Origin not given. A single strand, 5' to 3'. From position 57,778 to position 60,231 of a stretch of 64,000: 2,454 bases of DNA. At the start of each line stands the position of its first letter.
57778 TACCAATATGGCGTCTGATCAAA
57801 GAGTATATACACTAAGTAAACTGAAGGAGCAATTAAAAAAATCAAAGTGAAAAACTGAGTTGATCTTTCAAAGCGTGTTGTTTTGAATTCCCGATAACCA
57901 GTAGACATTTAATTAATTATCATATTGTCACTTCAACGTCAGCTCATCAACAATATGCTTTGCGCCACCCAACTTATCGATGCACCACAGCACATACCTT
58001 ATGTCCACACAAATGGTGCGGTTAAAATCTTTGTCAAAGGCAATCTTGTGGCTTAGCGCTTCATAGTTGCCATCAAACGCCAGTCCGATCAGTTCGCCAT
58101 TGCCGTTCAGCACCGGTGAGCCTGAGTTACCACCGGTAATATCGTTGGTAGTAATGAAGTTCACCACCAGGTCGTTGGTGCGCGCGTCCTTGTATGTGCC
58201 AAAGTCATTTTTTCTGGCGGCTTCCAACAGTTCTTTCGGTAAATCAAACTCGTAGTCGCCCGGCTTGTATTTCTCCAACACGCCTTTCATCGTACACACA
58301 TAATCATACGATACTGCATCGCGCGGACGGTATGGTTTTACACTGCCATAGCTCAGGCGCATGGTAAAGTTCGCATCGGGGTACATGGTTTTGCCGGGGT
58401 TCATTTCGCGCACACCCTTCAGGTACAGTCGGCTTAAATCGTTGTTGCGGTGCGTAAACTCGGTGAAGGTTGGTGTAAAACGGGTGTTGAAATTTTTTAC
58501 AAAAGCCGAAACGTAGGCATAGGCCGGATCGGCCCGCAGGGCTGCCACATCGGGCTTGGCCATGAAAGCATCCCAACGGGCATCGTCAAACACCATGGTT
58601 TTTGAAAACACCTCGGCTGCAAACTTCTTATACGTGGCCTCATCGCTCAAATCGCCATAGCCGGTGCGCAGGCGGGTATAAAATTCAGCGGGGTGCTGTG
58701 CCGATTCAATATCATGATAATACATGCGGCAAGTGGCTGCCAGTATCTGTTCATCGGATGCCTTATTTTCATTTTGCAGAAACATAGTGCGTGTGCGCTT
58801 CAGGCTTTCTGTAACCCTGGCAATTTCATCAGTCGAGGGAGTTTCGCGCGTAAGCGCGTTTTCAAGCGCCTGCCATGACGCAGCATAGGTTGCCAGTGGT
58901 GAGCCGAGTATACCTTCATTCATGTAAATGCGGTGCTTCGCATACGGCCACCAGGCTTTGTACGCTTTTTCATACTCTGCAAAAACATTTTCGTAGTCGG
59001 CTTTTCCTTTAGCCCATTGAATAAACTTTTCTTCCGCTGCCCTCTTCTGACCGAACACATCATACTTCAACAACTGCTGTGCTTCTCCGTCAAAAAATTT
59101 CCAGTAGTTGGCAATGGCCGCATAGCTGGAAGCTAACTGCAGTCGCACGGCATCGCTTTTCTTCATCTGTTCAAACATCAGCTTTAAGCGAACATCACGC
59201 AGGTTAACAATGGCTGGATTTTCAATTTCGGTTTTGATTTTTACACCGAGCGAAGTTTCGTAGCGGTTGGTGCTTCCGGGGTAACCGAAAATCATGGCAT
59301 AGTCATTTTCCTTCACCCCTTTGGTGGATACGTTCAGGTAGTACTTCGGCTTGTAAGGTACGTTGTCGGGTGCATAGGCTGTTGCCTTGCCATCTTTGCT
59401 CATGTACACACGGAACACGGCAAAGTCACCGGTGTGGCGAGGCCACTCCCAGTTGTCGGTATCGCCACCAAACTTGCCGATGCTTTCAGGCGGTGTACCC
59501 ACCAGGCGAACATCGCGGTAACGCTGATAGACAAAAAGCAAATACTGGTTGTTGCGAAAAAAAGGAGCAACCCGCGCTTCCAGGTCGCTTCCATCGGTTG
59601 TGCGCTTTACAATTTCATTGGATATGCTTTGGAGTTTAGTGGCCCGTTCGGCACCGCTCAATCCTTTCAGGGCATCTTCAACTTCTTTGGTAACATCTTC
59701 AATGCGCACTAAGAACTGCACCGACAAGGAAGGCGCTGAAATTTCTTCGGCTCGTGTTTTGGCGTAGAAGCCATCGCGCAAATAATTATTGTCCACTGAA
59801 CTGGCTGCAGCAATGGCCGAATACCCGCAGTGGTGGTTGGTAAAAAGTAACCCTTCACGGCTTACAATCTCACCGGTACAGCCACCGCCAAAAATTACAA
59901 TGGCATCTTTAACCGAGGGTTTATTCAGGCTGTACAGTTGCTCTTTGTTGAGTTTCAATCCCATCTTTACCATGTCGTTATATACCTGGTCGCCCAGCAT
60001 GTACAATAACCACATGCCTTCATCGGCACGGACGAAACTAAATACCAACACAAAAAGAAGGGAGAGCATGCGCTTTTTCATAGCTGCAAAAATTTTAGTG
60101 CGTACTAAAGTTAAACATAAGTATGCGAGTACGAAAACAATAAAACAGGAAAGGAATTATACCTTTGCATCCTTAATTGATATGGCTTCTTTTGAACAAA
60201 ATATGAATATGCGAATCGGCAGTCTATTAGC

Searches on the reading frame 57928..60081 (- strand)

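Call 54: search_protein_families(library=pfam, proteins=[window:57928-60081:-], max_evalue=0.00001)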
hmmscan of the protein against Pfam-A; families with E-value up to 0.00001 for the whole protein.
window:57928-60081:- (717 aa): 3 families
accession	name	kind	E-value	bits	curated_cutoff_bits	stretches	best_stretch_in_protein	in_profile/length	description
PF10459.15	Peptidase_S46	-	1.3e-226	755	22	1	19-715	1-697/698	Peptidase S46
PF13365.12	Trypsin_2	-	2.8e-07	31.8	27.6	0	634-667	113-144/144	Trypsin-like peptidase domain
PF00089.32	Trypsin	-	8.2e-06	26.2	20.6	0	644-683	171-210/220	Trypsin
